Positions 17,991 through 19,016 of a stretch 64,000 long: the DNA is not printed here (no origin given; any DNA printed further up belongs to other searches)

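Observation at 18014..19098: Integrated-element remnant of about 1 kb at tRNA-Pro, marked by a 17-bp att-like direct repeat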

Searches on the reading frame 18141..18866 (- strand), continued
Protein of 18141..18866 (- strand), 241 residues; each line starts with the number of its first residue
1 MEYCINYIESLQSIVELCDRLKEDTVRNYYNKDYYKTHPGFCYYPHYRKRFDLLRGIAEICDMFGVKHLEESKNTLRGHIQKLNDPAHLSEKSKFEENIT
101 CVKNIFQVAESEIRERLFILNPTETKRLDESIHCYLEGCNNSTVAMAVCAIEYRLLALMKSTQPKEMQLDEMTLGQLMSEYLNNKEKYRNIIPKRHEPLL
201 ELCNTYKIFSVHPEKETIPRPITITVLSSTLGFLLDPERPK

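Call 42: search_solved_structures(query=A3, max_evalue=10)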
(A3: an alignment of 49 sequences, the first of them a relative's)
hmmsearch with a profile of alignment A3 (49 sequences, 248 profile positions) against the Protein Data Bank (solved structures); distinct sequences matched with E-value up to 10: 18.
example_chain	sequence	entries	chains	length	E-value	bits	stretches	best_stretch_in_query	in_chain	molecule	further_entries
7kae_A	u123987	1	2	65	0.05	16.5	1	95-146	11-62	Regulatory protein rop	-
7s00_C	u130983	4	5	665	0.077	15.8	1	90-153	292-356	DNA-directed RNA polymerase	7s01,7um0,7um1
6cgh_A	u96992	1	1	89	0.13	15.1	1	31-105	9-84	DnaJ homolog subfamily C member 2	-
2lch_A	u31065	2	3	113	0.16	14.8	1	14-119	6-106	Protein OR38 | computationally designed four-helix bundle protein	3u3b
8esq_B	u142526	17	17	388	0.19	14.5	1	13-108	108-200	60S ribosomal protein L3-A | Large ribosomal subunit protein uL3A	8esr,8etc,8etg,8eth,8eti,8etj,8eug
1f4m_A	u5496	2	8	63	0.21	14.4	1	97-146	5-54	ROP ALA2ILE2-6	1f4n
2y8u_A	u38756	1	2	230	0.22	14.3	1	207-239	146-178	CHITIN DEACETYLASE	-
7rmx_A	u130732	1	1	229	0.23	14.3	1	31-132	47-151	Tunable symmetric protein, D_3_212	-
1b6q_A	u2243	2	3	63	0.45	13.3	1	98-146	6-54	ROP | REGULATORY PROTEIN ROP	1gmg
1rop_A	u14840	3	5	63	0.52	13.1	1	98-146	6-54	ROP PROTEIN | ROP | Regulatory protein rop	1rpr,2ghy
2ijk_A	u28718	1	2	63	0.57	13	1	100-146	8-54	Regulatory protein rop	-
2iji_A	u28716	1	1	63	0.64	12.8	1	101-146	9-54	Regulatory protein rop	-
7pk0_A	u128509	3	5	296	0.69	12.7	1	30-118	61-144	Glycine N-acyltransferase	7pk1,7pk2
2ijj_A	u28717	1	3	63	0.89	12.4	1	102-146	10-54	Regulatory protein rop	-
2ijh_A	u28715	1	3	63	0.99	12.2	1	103-146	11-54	Regulatory protein rop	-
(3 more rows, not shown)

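Call 45: find_related_loci(query=A2, collection=metagenome_contigs, flank=6000)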
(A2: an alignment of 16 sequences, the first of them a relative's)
Query A2 (241 aa) in metagenome_contigs; peptide patterns used: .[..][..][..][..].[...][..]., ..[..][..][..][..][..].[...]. (x = any residue, [..] = any of these).
214 stretches matched a pattern; 55 encode a relative of the query (tblastn E <= 1e-3); 55 distinct loci.
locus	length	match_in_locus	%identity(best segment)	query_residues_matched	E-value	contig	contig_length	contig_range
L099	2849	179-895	49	5-241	4e-73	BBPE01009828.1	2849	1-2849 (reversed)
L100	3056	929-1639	45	6-236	6e-71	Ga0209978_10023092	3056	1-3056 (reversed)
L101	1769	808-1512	49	8-236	1e-72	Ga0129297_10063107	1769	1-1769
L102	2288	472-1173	47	6-236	1e-66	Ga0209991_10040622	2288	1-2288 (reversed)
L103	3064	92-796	46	6-236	8e-66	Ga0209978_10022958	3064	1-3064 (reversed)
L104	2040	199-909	44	6-236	3e-66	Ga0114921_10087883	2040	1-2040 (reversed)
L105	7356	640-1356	42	5-238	9e-65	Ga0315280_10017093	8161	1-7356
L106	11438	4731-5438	46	7-238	1e-63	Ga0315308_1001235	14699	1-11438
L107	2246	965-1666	43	6-233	7e-64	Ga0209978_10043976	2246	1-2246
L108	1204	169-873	44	7-236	4e-66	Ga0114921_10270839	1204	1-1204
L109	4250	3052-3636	49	41-236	6e-62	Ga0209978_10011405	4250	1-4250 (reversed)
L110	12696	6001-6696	40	11-238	8e-62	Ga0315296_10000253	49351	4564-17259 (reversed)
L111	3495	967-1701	42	6-236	4e-61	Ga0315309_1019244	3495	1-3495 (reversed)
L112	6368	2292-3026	42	6-236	6e-61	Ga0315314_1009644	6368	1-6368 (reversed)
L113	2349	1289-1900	46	41-240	2e-59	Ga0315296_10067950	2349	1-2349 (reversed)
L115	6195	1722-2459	41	6-236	2e-56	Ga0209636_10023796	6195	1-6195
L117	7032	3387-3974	45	40-236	2e-54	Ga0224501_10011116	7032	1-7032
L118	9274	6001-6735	38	6-236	1e-53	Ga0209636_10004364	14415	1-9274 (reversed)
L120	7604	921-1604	38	14-236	8e-52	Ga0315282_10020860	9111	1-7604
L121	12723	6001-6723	39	5-238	1e-51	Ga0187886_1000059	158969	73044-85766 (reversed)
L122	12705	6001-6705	39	5-236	2e-47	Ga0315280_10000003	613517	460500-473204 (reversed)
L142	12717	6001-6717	41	1-236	9e-57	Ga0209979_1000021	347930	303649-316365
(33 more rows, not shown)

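Call 49: search_protein_families(library=pfam, proteins=[L105:1588-2640:-, L106:4287-4622:-, L106:6015-6263:+, L110:5062-5748:-, L110:7244-8170:+, L112:1384-1917:-, L112:3287-4750:-, L115:212-1198:+, L115:2834-3091:+, L117:2312-3199:+], max_evalue=0.001)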
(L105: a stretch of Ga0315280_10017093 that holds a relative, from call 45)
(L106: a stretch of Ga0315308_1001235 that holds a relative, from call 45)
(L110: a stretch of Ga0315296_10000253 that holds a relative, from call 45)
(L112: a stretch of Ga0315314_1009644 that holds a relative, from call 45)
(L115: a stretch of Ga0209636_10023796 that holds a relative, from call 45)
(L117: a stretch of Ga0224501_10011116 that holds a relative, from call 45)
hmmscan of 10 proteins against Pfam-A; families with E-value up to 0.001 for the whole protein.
L105:1588-2640:- (350 aa): 0 families

L106:4287-4622:- (111 aa): 0 families

L106:6015-6263:+ (82 aa): 3 families
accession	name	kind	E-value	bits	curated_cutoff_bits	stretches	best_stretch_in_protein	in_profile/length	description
PF05377.16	FlaC_arch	-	4.7e-05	24.1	27.8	1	5-47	5-47/55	Flagella accessory protein C (FlaC)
PF25014.1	NET2A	-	5.7e-05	23.5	33.1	1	5-36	144-175/235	NET2A-like domain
PF10241.14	KxDL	-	0.00074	20.2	27.2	1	4-51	10-57/86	Uncharacterized conserved protein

L110:5062-5748:- (228 aa): 1 family
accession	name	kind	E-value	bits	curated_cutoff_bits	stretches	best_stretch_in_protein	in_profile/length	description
PF24883.2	NPHP3_N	-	0.00033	21.3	24.8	0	12-67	20-81/164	Nephrocystin 3, N-terminal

L110:7244-8170:+ (308 aa): 1 family
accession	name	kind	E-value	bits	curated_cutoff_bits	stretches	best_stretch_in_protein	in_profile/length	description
PF10137.14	CAP12-PCTIR_TIR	-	1e-31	109.8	24.7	1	114-285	1-118/119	CAP12/Pycsar effector protein, TIR domain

L112:1384-1917:- (177 aa): 1 family
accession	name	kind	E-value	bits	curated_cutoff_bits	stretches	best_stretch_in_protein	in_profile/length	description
PF00994.29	MoCF_biosynth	-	5.9e-32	110.8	26.6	1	19-167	1-142/144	Probable molybdopterin binding domain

L112:3287-4750:- (487 aa): 0 families

L115:212-1198:+ (328 aa): 3 families
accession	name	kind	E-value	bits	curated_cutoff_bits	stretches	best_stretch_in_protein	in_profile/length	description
PF00724.26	Oxidored_FMN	-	1.7e-72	245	27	1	8-325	2-339/342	NADH:flavin oxidoreductase / NADH oxidase family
PF01207.24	Dus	-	7.9e-05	22.3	20.4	1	228-316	138-222/311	Dihydrouridine synthase (Dus)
PF03060.21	NMO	-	0.00022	21.2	28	1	230-317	145-231/331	Nitronate monooxygenase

L115:2834-3091:+ (85 aa): 0 families

L117:2312-3199:+ (295 aa): 1 family
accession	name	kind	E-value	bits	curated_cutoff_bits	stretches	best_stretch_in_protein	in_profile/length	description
PF10137.14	CAP12-PCTIR_TIR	-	5.2e-29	101.1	24.7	1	128-273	2-118/119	CAP12/Pycsar effector protein, TIR domain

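Call 50: search_protein_families(library=pfam, proteins=[L117:4181-4426:+, L118:3391-5853:+, L118:7686-9272:-, L120:1649-1891:+, L121:5346-5615:-, L121:6844-7347:+, L122:5049-5579:-, L122:6800-7666:-, L142:5087-5887:-, L142:6963-7676:+], max_evalue=0.001)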
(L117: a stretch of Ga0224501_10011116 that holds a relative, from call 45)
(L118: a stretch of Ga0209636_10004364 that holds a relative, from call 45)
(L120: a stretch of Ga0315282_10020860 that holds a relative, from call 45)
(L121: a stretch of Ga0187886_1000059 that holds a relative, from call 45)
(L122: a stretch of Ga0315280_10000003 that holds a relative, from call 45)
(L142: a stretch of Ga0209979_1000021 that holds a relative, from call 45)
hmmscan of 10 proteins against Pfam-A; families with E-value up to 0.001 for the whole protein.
L117:4181-4426:+ (81 aa): 0 families

L118:3391-5853:+ (820 aa): 17 families
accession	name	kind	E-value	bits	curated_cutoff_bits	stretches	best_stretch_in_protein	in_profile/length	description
PF00941.27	FAD_binding_5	-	4.4e-41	141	27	2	34-148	3-113/170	FAD binding domain in molybdopterin dehydrogenase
PF07992.20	Pyr_redox_2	-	9.3e-35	120.9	26.1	1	289-580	2-291/291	Pyridine nucleotide-disulphide oxidoreductase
PF14691.11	Fer4_20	-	3.6e-22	78.7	25.8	1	195-273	29-110/113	Dihydroprymidine dehydrogenase domain II, 4Fe-4S cluster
PF03450.22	CO_deh_flav_C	-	2.3e-16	60.2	25.5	1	731-819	8-100/102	CO dehydrogenase flavoprotein C-terminal domain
PF13738.12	Pyr_redox_3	-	1.7e-12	47.7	30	1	368-564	120-305/305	Pyridine nucleotide-disulphide oxidoreductase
PF00070.33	Pyr_redox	-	7.5e-12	46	22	1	289-360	1-63/82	Pyridine nucleotide-disulphide oxidoreductase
PF13450.12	NAD_binding_8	-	2.2e-09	37.9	21.9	1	292-327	1-36/68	NAD(P)-binding Rossmann-like domain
PF01266.30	DAO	-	2.9e-07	30.8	27.9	1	290-324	2-37/353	FAD dependent oxidoreductase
PF12831.13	FAD_oxidored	-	6.3e-07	29.5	27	1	290-331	2-43/416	FAD dependent oxidoreductase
PF01494.25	FAD_binding_3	-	1.4e-05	24.9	22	1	289-321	3-35/349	FAD binding domain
PF01946.23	Thi4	-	1.6e-05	24.7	26.2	1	287-353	17-83/235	Thi4 family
PF01262.27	AlaDh_PNT_C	-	2.3e-05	24.4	23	0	409-439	22-53/214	Alanine dehydrogenase/PNT, C-terminal domain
PF01593.30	Amino_oxidase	-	6.4e-05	22.8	19.8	0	298-324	2-28/443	Flavin containing amine oxidoreductase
PF13241.12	NAD_binding_7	-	0.00015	22.7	22.1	0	414-450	7-42/104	Putative NAD(P)-binding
PF00890.30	FAD_binding_2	-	0.00019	21.2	20.4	1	290-326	2-38/414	FAD binding domain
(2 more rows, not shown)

L118:7686-9272:- (528 aa): 2 families
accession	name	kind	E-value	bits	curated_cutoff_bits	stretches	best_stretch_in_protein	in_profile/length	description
PF00501.34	AMP-binding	-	5.7e-73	246.4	29.9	1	16-374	3-378/384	AMP-binding enzyme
PF13193.12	AMP-binding_C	-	2.2e-23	83.4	24.5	1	429-507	1-76/76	AMP-binding enzyme C-terminal domain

L120:1649-1891:+ (80 aa): 0 families

L121:5346-5615:- (89 aa): 0 families

L121:6844-7347:+ (167 aa): 0 families

L122:5049-5579:- (176 aa): 3 families
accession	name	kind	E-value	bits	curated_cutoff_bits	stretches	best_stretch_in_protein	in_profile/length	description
PF06103.16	DUF948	-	5.6e-05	23.7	37.2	0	74-143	19-88/89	Bacterial protein of unknown function (DUF948)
PF05377.16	FlaC_arch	-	0.0002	22.2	27.8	0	137-171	7-41/55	Flagella accessory protein C (FlaC)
PF07889.17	DUF1664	-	0.00042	20.8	34.6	0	82-143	60-121/124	Protein of unknown function (DUF1664)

L122:6800-7666:- (288 aa): 1 family
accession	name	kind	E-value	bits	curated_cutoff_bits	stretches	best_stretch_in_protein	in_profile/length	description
PF02569.21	Pantoate_ligase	-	1.9e-111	372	20.7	1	14-286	2-268/268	Pantoate-beta-alanine ligase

L142:5087-5887:- (266 aa): 0 families

L142:6963-7676:+ (237 aa): 0 families

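Call 59: search_protein_families(library=ncbifam, proteins=[P0001, P0012, P0017, P0045, P0078, P0122, P0135], max_evalue=0.05)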
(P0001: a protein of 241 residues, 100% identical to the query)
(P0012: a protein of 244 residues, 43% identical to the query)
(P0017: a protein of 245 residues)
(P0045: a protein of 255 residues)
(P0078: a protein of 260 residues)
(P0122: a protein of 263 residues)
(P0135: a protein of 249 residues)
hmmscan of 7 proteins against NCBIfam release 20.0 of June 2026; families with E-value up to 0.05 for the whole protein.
P0001 (241 aa): 0 families

P0012 (244 aa): 0 families

P0017 (245 aa): 0 families

P0045 (255 aa): 0 families

P0078 (260 aa): 0 families

P0122 (263 aa): 1 family
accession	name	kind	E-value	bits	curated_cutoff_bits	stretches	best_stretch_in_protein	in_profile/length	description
TIGR00345.1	GET3_arsA_TRC40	subfamily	0.017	14.7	135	1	78-177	161-265/299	TRC40/GET3/ArsA family transport-energizing ATPase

P0135 (249 aa): 0 families

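Call 60: search_protein_families(library=padloc, proteins=[P0012, P0017, P0045, P0078, P0122, P0135, P0068], max_evalue=0.05)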
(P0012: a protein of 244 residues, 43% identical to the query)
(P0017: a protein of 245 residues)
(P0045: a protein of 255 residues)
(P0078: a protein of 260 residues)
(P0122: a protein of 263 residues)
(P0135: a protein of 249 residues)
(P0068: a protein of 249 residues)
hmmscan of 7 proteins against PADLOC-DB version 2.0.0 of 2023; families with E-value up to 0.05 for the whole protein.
P0012 (244 aa): 0 families

P0017 (245 aa): 0 families

P0045 (255 aa): 1 family
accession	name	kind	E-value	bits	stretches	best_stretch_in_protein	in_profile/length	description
PDLC01193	Cas11b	-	0.019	13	1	103-177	37-107/164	CAS-I-B; effector_SS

P0078 (260 aa): 1 family
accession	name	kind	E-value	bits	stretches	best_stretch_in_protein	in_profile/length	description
PDLC01032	Csx1/Csm6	-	0.00049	17.5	1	30-155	176-281/412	CARF+HEPN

P0122 (263 aa): 0 families

P0135 (249 aa): 0 families

P0068 (249 aa): 0 families

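Call 61: search_protein_families(library=phrogs, proteins=[P0001, P0012, P0017, P0045, P0078, P0122, P0135], max_evalue=0.05)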
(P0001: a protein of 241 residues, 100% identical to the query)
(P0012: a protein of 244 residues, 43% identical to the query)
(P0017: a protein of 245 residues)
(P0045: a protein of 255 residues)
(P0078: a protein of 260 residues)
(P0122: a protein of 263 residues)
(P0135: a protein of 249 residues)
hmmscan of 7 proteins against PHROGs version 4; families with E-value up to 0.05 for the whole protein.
P0001 (241 aa): 0 families

P0012 (244 aa): 0 families

P0017 (245 aa): 2 families
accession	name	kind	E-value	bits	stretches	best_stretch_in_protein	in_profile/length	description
phrog_11129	-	unknown function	0.0066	16.3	1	124-203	15-95/449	-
phrog_17630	-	unknown function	0.047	15.2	0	89-112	25-47/84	-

P0045 (255 aa): 0 families

P0078 (260 aa): 0 families

P0122 (263 aa): 1 family
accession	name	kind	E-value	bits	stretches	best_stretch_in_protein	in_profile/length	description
phrog_21245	-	unknown function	0.014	16.4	1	173-203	25-56/65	-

P0135 (249 aa): 0 families

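Call 64: fold_search(model_id=the predicted structure, library=viral)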
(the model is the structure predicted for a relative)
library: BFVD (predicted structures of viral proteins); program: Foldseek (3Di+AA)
matches with E <= 10: 41; with E <= 0.001: 0
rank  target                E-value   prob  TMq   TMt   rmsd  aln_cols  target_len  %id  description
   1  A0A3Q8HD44            1.7e+00  0.09  0.20  0.06  23.3       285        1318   13  (no name in the UniProt tables at hand)
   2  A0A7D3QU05            2.0e+00  0.12  0.23  0.13  17.3       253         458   10  DnaJ chaperone protein [Fadolivirus FV1/VV64]
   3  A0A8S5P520            2.4e+00  0.06  0.17  0.09  34.8       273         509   11  Uncharacterized protein (Fragment) [Siphoviridae sp. ct58H1]
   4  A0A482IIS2            2.7e+00  0.54  0.31  0.25   4.5       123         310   13  (no name in the UniProt tables at hand)
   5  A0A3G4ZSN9            3.0e+00  0.07  0.20  0.14  22.5       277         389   11  G-protein coupled receptors family 1 profile domain-containing protein [Edafosvirus sp.]
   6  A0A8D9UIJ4            3.4e+00  0.08  0.15  0.06  20.7       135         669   10  (no name in the UniProt tables at hand)
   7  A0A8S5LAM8            3.7e+00  0.08  0.17  0.25  16.1       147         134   12  Uncharacterized protein [Siphoviridae sp. ctv2R2]
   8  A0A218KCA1            3.8e+00  0.03  0.15  0.15  21.5       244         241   14  Uncharacterized protein [Bacillus phage PBC2]
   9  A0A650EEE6            4.0e+00  0.04  0.18  0.17  16.3       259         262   10  (no name in the UniProt tables at hand)
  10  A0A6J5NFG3            4.0e+00  0.04  0.17  0.11  18.9       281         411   10  Acyltransferase [uncultured Caudovirales phage]
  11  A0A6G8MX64            4.2e+00  0.04  0.19  0.19  17.4       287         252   12  Transmembrane protein [Cedratvirus kamchatka]
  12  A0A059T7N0            4.4e+00  0.06  0.21  0.08  20.7       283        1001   12  Tail tape measure protein [Listeria phage LP-114]
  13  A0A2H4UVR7            4.4e+00  0.04  0.17  0.19  22.8       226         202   12  Uncharacterized protein [Bodo saltans virus]
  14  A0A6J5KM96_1          4.6e+00  0.04  0.18  0.05  16.3       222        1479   12  AdoMet_MTases domain containing protein [uncultured Caudovirales phage]
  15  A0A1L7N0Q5            5.7e+00  0.06  0.21  0.11  15.0       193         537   12  Radical SAM core domain-containing protein [Ralstonia phage RP12]
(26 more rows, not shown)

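Call 66: fold_search(model_id=the predicted structure, library=pdb)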
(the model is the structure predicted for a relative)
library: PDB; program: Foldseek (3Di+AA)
matches with E <= 10: 74; with E <= 0.001: 0
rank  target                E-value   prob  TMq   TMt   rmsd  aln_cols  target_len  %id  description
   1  1h6g_A                1.3e+00  0.12  0.20  0.19  17.3       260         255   10  alpha-catenin M-domain (released 2001-08-07)
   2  8pe3_A                1.7e+00  0.38  0.35  0.24  10.8       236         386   13  Structure of Csm6' from Streptococcus thermophilus in complex with cyclic hexa-adenylate (cA6) (released 2023-10-04)
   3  5fzt_A                1.7e+00  0.04  0.13  0.10  22.7       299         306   12  The crystal structure of R7R8 in complex with a DLC1 fragment. (released 2016-04-27)
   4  9yne_G                2.2e+00  0.06  0.17  0.10  18.8       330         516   11  Motor domain of human dynein-1 in pre-power stroke bound to dynactin-p150glued-CC1B-ICD and LIS1 (released 2026-01-28)
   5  1h6g_B                2.6e+00  0.10  0.22  0.22  16.3       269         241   10  alpha-catenin M-domain (released 2001-08-07)
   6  9buy_R                2.6e+00  0.05  0.17  0.15  21.4       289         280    9  Structure of the LM189-Bound beta2AR-Gi Complex (released 2025-05-28)
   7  8pe3_B                2.8e+00  0.30  0.34  0.24  10.8       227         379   14  Structure of Csm6' from Streptococcus thermophilus in complex with cyclic hexa-adenylate (cA6) (released 2023-10-04)
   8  8ggp                  3.0e+00  0.05  0.17  0.15  21.7       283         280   10  Locally refined cryoEM structure of receptor from beta-2-adrenergic receptor in complex with GTP-bound Gs heterotrimer ( (released 2024-03-06)
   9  7nkz_B                3.2e+00  0.07  0.22  0.18  15.4       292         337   10  Cryo-EM structure of the cytochrome bd oxidase from M. tuberculosis at 2.5 A resolution (released 2021-09-22)
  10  1l7c_B                3.4e+00  0.08  0.21  0.22  15.1       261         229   11  alpha-catenin fragment, residues 385-651 (released 2002-06-19)
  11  8gg0_R                3.4e+00  0.05  0.18  0.17  20.4       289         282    9  CryoEM structure of beta-2-adrenergic receptor in complex with GTP-bound Gs heterotrimer (transition intermediate #6 o (released 2024-03-06)
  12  8ggj                  3.4e+00  0.05  0.19  0.17  20.6       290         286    8  Locally refined cryoEM structure of receptor from beta-2-adrenergic receptor in complex with GTP-bound Gs heterotrimer ( (released 2024-03-06)
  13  8gg3_R                3.5e+00  0.06  0.20  0.18  21.3       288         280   11  CryoEM structure of beta-2-adrenergic receptor in complex with GTP-bound Gs heterotrimer (transition intermediate #9 o (released 2024-03-06)
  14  7o9w_A                3.5e+00  0.02  0.12  0.04  33.5       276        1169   10  Encequidar-bound human P-glycoprotein in complex with UIC2-Fab (released 2022-01-12)
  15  8kh4_A                3.7e+00  0.04  0.16  0.15  19.5       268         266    9  Cryo-EM structure of the GPR161-Gs complex (released 2023-10-11)
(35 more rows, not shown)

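Call 68: list_cluster_members(proteins=[P0001])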
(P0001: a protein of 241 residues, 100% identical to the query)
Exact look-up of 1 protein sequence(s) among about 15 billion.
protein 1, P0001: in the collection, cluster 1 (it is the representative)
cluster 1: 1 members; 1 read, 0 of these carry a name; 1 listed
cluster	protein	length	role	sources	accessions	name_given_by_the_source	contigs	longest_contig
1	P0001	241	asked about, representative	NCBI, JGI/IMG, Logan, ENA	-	-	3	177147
